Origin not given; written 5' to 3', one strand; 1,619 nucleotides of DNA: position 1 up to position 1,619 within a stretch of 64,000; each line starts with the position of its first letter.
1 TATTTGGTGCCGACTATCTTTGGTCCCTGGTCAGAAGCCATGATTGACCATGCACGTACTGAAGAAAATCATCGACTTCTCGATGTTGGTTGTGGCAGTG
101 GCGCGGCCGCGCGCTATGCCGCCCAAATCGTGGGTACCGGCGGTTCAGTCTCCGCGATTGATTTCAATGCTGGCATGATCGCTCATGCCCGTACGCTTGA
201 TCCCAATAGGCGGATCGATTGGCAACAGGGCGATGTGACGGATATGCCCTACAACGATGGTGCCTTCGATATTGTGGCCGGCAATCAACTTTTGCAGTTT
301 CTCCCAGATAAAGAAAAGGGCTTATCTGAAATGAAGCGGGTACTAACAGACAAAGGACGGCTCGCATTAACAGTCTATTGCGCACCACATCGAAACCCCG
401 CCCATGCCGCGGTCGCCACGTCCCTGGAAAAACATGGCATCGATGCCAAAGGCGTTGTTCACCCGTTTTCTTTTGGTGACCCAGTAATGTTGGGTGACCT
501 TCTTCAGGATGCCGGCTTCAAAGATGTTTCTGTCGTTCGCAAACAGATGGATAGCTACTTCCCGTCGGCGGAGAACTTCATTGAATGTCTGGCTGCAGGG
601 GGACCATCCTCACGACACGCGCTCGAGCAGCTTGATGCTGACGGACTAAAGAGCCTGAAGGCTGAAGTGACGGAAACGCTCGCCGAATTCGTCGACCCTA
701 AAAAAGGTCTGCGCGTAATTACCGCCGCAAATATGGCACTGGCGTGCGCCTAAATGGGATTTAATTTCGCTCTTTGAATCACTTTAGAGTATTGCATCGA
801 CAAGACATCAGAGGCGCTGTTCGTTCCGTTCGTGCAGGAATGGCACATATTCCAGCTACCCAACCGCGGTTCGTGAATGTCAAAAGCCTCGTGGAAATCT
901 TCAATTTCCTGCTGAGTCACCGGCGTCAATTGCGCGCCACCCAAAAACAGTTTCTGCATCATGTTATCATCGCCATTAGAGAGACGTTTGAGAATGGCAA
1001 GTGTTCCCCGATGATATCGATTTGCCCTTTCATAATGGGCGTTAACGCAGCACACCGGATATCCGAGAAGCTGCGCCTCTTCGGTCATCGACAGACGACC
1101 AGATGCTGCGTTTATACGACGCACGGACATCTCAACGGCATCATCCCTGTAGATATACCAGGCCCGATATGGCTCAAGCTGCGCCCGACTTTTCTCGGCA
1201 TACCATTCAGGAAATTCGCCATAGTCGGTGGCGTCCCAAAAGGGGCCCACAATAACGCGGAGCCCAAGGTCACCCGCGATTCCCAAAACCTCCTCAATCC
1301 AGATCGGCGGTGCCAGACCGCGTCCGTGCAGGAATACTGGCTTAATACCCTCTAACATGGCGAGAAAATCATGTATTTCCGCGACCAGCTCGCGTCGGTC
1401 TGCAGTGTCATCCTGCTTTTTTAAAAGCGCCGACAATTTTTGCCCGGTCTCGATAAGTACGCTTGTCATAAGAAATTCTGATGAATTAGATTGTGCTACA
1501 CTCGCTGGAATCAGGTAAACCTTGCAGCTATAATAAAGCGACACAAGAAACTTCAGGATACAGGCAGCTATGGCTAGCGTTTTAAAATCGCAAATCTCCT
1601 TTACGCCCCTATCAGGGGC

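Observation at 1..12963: Dense cluster of six Fe(II)/2-oxoglutarate dioxygenases around a TTT uptake system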

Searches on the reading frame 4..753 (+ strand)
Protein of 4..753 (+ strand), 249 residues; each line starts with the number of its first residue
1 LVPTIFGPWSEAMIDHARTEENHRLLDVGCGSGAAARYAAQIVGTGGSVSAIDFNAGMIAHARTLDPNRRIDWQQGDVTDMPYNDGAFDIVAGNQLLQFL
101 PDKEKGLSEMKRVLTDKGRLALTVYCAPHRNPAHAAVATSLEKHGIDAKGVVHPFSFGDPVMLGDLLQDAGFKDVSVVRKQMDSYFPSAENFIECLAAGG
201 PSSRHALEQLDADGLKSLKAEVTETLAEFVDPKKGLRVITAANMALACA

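Call 3: search_protein_families(library=pfam, proteins=[window:4-753:+])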
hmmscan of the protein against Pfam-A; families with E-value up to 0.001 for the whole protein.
window:4-753:+ (249 aa): 8 families
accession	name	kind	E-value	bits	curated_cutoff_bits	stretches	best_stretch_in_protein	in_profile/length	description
PF08241.18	Methyltransf_11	-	4.3e-22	79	21.2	1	26-121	1-94/95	Methyltransferase domain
PF13649.12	Methyltransf_25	-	1.7e-19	70.8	27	1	26-118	2-97/97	Methyltransferase domain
PF13847.12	Methyltransf_31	-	3.7e-19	69.3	27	1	21-133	3-120/145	Methyltransferase domain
PF01209.24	Ubie_methyltran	-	1.1e-14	54.8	20.1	1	9-122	35-151/233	ubiE/COQ5 methyltransferase family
PF08242.18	Methyltransf_12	-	1.7e-13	51.5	30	1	26-120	1-98/98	Methyltransferase domain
PF13489.12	Methyltransf_23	-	1.6e-12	47.9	27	1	19-176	20-163/164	Methyltransferase domain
PF01135.25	PCMT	-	0.00021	21.6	20.3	1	13-63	65-115/210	Protein-L-isoaspartate(D-aspartate) O-methyltransferase (PCMT)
PF01728.25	FtsJ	-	0.00076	19.9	24.1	0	14-84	13-81/181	FtsJ-like methyltransferase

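Call 6: search_protein_families(library=ncbifam, proteins=[window:4-753:+], max_evalue=0.01)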
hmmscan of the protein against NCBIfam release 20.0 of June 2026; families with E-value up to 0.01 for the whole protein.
window:4-753:+ (249 aa): 54 families (the best 25 are shown)
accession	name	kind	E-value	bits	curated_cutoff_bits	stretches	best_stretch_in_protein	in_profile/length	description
TIGR01934.1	MenG_MenH_UbiE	subfamily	1.2e-19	70.5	158.35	1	9-129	27-148/223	ubiquinone/menaquinone biosynthesis methyltransferase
NF001244.0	PRK00216.1-5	equivalog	2.4e-19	69.6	216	1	9-132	36-163/236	bifunctional demethylmenaquinone methyltransferase/2-methoxy-6-polyprenyl-1,4-benzoquinol methylase UbiE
NF008823.0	PRK11873.1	subfamily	1.3e-18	67.5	263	1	17-194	73-244/272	arsenite methyltransferase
NF047649.1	MTase_UXPK_star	exception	1.6e-18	66.7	460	1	24-123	80-182/283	methyltransferase/UXPK-star double selenoprotein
NF045667.1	MTase_DVU1556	equivalog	9.7e-18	64.4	155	1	11-131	12-129/213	DVU_1556 family methyltransferase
TIGR02072.1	BioC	equivalog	2.1e-17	63.8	184.95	1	14-201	27-200/244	malonyl-ACP O-methyltransferase BioC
NF041536.1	ArsM_DUF2284_UU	exception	2.8e-17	62.2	575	1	19-129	74-187/459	arsenite methyltransferase/DUF2284 domain selenoprotein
NF041537.1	ArsM_AhpD_UU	exception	7.6e-17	61.1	510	1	21-126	76-184/345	arsenite methyltransferase/AhpD domain selenoprotein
NF040539.1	AST_met_ArsM_2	exception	9.5e-15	55.1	240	1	13-127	48-168/262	putative arsinothricin biosynthesis methyltransferase ArsM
NF007610.0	PRK10258.1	equivalog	5.4e-14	52.1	342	1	12-128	33-144/251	malonyl-ACP O-methyltransferase BioC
NF043040.1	corrin_prot_MT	hypoth_equivalog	5.4e-14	52.1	180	1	11-133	32-158/216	corrinoid protein-associated methyltransferase CpaM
NF001241.0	PRK00216.1-2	equivalog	7.7e-14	51.9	327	1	9-134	39-159/231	demethylmenaquinone methyltransferase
NF001240.0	PRK00216.1-1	equivalog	1.5e-13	50.4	378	1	8-133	50-179/251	bifunctional demethylmenaquinone methyltransferase/2-methoxy-6-polyprenyl-1,4-benzoquinol methylase UbiE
NF001243.0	PRK00216.1-4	equivalog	7.7e-13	48.3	235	1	9-121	35-150/237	demethylmenaquinone methyltransferase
NF052510.1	methyltran_MpqE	exception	8.8e-13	48.2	335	1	9-129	34-158/234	methyl-plastoquinone biosynthesis methyltransferase MpqE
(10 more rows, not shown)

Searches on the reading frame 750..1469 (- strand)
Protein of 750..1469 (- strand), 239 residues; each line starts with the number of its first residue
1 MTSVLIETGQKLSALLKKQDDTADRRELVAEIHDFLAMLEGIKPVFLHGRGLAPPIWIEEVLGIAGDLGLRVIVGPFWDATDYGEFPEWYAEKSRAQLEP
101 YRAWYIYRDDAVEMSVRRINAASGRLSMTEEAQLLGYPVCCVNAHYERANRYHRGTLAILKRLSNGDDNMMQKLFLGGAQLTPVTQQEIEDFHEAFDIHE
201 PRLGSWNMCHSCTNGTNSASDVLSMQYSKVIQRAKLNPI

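Call 19: search_solved_structures(query=window:750-1469:-, max_evalue=1)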
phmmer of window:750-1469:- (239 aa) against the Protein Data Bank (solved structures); distinct sequences matched with E-value up to 1: 2.
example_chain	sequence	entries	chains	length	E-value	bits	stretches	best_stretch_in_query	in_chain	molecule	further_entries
3bt3_A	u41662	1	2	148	0.18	14.4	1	56-112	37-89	Glyoxalase-related enzyme, AraC type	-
2y0f_A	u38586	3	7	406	0.95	12.1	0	49-131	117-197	4-HYDROXY-3-METHYLBUT-2-EN-1-YL DIPHOSPHATE SYNTHASE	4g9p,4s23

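Call 36: search_protein_families(library=pfam, proteins=[window:750-1469:-], max_evalue=1)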
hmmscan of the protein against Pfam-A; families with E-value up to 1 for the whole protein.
window:750-1469:- (239 aa): 1 family
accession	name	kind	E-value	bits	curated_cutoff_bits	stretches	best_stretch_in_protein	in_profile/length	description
PF04467.17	DUF483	-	0.022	15.2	25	1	125-149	32-56/122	Protein of unknown function (DUF483)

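Call 37: find_homologous_proteins(query=window:750-1469:-, max_evalue=0.001)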
Query window:750-1469:- (239 aa): 27 proteins with E <= 0.001 among 563 candidates.
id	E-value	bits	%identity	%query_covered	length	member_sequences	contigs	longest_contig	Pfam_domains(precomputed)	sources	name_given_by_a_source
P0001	1.7e-158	543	99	100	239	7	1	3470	-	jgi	-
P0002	2.2e-116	405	76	99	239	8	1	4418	-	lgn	-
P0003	4.9e-116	404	76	99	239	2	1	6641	-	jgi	-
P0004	4.2e-114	398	75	99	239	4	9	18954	-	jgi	jgi:hypothetical protein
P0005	6.0e-114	397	74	99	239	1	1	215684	-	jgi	jgi:hypothetical protein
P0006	2.9e-113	395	73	99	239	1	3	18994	-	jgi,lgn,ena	jgi:hypothetical protein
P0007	5.4e-113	394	73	99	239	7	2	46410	-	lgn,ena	-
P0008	5.9e-113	394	73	99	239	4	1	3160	-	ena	-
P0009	3.8e-111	388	72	99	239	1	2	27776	-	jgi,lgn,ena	jgi:hypothetical protein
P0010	2.1e-110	386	72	99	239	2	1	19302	-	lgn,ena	-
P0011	8.8e-105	367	69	98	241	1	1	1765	-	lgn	-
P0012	2.2e-104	366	66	100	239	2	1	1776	-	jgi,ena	-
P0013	9.1e-104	364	67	99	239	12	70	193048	-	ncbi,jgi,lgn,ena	ncbi:MAG: hypothetical protein ACKVHX_03670 [Alphaproteobacteria bacterium]|jgi:hypothetical protein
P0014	1.5e-101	357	67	99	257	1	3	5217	-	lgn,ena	-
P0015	4.6e-100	352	63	100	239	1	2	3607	-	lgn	-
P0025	1.3e-63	233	51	88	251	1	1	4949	-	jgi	jgi:hypothetical protein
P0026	1.2e-31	128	38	91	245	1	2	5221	-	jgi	jgi:hypothetical protein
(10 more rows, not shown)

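Call 48: predict_structure(alignment_id=A2)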
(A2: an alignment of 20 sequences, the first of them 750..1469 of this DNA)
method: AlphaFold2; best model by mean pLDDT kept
length: 239 residues; sequences in the alignment: 20
mean_pLDDT: 93.4   pTM: 0.89
mean pLDDT of the five models: 93.4, 93.3, 92.8, 92.2, 91.9
residues with pLDDT >= 90: 203; 70-90: 32; 50-70: 3; < 50: 1
segments of 3 or more residues with pLDDT < 50: none
pLDDT, mean of each block of 10 residues (from residue 1): 87 91 86 96 93 87 98 96 92 92 95 97 96 97 97 96 95 89 96 96 93 94 96 84
secondary structure, 60 per line:
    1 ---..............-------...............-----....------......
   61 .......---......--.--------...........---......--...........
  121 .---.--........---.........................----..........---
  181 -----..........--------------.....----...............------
elements in order: H4-17 H25-39 E45-48 H55-67 E71-76 H88-98 E102-107 H110-121 H128-135 H139-163 H168-177 H186-195 H210-214 H219-233

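Call 52: fold_search(model_id=the predicted structure, library=pdb)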
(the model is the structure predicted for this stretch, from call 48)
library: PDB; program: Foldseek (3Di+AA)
matches with E <= 10: 105; with E <= 0.001: 0
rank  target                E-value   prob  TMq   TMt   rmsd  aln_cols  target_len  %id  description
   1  6qx1_A                5.9e-01  0.05  0.13  0.07  30.6       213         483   13  2.7A structure of benzoisoxazole 3 with S.aureus DNA gyrase and DNA. (released 2019-04-17)
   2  9foy_A                6.5e-01  0.03  0.12  0.05  29.0       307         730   13  Ternary complex of a Mycobacterium tuberculosis DNA gyrase core fusion with DNA and the inhibitor AMK32b (released 2024-08-07)
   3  5npp_B                8.6e-01  0.03  0.13  0.05  30.4       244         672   12  2.22A STRUCTURE OF THIOPHENE2 AND GSK945237 WITH S.AUREUS DNA GYRASE AND DNA (released 2017-07-12)
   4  3qse_B                9.6e-01  0.09  0.16  0.11  19.9       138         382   14  Crystal structure for the complex of substrate-reduced msox with sarcosine (released 2011-06-01)
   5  3qss_A                1.1e+00  0.08  0.16  0.10  19.8       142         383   14  Crystal structure for the MSOX.chloride.MTA ternary complex (released 2011-06-01)
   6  3bhk_A                1.2e+00  0.08  0.16  0.10  19.9       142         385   14  Crystal structure of R49K mutant of monomeric sarcosine oxidase crystallized in phosphate as precipitant (released 2008-02-26)
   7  5cdp_C                1.3e+00  0.03  0.12  0.07  29.4       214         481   12  2.45A structure of etoposide with S.aureus DNA gyrase and DNA (released 2015-12-16)
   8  7ugw_C                1.3e+00  0.02  0.13  0.07  27.5       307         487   11  M. tuberculosis DNA gyrase cleavage core bound to DNA and evybactin (released 2022-08-17)
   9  6khq_A                1.5e+00  0.10  0.12  0.09  10.5        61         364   20  bacterial cystathionine gamma-lyase MccB of Staphylococcus aureus with cofactor PLP (released 2020-03-25)
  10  1el5_A                1.5e+00  0.08  0.16  0.11  19.9       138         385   14  COMPLEX OF MONOMERIC SARCOSINE OXIDASE WITH THE INHIBITOR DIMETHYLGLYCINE (released 2000-12-06)
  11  6qtk_C                1.5e+00  0.03  0.12  0.07  29.3       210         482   11  2.31A structure of gepotidacin with S.aureus DNA gyrase and doubly nicked DNA (released 2019-03-13)
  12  1l9c_A                1.8e+00  0.07  0.16  0.10  19.9       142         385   14  Role of Histidine 269 in Catalysis by Monomeric Sarcosine Oxidase (released 2002-08-30)
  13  4l0o_O                2.0e+00  0.08  0.12  0.08  10.3        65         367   15  Structure determination of cystathionine gamma-synthase from Helicobacter pylori (released 2013-12-25)
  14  3ilw_B                2.1e+00  0.01  0.12  0.07  29.1       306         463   12  Structure of DNA gyrase subunit A N-terminal domain (released 2009-10-06)
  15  9u3d_B                2.2e+00  0.06  0.16  0.11  20.0       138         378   14  Monomeric sarcosine oxidase from Bacillus sp. (SoxB) complexed with D-Proline (released 2025-09-24)
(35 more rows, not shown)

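Call 63: search_protein_representatives(alignment_id=A2)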
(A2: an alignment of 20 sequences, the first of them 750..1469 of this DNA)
Query: 20 sequences, 239 profile positions. Proteins with E-value up to 0.001 (for the whole library): 215; up to 1e-10: 133; up to 1e-30: 56. The best 150 are listed.
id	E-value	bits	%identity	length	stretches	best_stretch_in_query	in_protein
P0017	1.1e-113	394.7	-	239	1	1-237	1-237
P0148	7.4e-80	284.0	-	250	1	5-237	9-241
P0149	4.5e-79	281.5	-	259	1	9-237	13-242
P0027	3.4e-78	278.6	-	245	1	3-238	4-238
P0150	2.9e-76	272.3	-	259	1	5-235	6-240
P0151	2.0e-73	263.0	-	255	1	11-234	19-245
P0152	1.1e-64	234.4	-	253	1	4-235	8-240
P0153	6.0e-62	225.4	-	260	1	20-236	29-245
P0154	1.7e-61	223.9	-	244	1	7-237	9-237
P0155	1.4e-60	221.0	-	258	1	6-235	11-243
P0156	1.2e-59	217.9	-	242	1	15-237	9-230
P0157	1.4e-58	214.4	-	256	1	6-237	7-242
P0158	4.9e-57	209.3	-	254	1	8-236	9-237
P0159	1.1e-55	205.0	-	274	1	29-236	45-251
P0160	2.6e-55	203.7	-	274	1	6-235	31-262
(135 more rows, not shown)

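Call 64: find_encoding_contigs(protein=P0026, flank=6000, max_places=3)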
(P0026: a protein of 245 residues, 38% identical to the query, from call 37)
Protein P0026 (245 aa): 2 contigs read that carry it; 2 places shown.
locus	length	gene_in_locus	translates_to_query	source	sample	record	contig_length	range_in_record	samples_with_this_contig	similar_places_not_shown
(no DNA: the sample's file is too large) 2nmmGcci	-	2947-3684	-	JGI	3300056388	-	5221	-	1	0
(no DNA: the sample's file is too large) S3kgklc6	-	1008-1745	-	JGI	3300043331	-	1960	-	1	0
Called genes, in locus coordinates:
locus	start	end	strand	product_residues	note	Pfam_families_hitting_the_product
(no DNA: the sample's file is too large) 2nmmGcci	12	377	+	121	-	PF01047:MarR, PF12802:MarR_2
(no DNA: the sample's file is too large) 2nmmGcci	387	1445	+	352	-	PF25919:BSH_CusB (faint), PF25917:BSH_RND, PF25973:BSH_CzcB (faint), PF25885:HH_EMRA (faint), PF25954:Beta-barrel_RND_2, PF25963:Beta-barrel_AAEA, PF25990:Beta-barrel_YknX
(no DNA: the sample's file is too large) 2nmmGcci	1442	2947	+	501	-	PF07690:MFS_1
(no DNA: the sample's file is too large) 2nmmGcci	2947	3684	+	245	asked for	-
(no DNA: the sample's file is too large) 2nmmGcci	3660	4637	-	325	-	PF00701:DHDPS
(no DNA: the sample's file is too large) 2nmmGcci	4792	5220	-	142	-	?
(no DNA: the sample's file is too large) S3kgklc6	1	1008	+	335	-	?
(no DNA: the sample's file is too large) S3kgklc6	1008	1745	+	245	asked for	-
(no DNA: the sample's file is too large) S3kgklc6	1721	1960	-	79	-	?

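Call 65: find_encoding_contigs(protein=P0025, flank=6000, max_places=3)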
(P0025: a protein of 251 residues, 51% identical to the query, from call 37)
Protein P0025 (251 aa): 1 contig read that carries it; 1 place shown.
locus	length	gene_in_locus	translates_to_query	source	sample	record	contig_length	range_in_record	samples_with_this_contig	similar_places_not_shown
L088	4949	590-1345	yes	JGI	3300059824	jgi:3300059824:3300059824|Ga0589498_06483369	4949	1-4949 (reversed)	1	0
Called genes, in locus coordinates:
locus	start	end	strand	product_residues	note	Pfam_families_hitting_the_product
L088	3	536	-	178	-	?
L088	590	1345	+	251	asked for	-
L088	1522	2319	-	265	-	PF01209:Ubie_methyltran, PF13489:Methyltransf_23, PF13649:Methyltransf_25, PF13847:Methyltransf_31, PF08241:Methyltransf_11, PF08242:Methyltransf_12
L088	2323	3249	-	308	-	PF00701:DHDPS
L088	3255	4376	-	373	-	PF02311:AraC_binding (faint), PF07883:Cupin_2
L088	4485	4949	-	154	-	?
